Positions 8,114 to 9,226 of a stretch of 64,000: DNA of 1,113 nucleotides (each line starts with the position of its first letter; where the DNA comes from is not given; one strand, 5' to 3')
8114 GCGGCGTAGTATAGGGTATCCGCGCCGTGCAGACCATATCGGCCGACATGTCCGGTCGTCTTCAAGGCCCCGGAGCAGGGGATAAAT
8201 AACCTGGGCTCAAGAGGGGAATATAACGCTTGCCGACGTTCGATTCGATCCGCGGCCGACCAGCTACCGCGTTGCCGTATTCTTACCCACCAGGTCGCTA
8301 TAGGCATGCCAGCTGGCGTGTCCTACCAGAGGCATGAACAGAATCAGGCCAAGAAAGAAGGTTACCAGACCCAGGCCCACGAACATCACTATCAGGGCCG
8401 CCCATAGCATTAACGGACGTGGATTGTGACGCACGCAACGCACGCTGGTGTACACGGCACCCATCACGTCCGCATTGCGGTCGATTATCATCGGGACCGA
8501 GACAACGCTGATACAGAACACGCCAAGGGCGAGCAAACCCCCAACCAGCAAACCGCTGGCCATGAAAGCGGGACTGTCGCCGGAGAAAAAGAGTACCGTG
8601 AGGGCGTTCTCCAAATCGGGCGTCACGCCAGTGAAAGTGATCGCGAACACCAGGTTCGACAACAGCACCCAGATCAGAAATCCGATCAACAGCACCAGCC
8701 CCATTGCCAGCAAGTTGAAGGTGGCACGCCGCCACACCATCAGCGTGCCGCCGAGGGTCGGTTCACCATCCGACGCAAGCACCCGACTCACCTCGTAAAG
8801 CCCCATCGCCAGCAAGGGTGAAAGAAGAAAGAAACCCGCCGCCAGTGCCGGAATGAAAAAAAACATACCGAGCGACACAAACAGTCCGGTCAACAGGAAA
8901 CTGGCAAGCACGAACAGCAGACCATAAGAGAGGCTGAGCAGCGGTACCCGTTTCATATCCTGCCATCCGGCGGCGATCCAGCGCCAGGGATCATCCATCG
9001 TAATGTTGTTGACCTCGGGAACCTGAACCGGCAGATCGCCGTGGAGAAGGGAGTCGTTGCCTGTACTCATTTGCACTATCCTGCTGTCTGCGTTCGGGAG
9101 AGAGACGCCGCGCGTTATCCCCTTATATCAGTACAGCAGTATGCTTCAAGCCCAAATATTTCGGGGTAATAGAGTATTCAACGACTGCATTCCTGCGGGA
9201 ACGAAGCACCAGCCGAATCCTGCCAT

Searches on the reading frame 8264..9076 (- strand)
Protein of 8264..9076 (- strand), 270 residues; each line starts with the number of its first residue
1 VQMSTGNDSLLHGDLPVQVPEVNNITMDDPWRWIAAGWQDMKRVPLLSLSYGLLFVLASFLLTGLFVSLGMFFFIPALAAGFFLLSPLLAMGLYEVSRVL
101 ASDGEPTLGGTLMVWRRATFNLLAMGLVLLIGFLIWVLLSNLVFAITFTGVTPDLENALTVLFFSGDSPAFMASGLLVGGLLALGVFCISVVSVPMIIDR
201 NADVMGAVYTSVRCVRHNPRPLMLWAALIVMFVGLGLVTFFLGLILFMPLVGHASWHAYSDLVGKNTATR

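Call 71: search_protein_families(library=pfam, proteins=[window:8264-9076:-], max_evalue=0.00001)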
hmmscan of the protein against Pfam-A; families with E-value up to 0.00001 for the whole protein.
window:8264-9076:- (270 aa): 1 family
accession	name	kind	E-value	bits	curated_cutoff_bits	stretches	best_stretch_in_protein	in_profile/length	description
PF09955.14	DUF2189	-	5.9e-32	110.9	26.2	1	76-199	3-126/126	Predicted integral membrane protein (DUF2189)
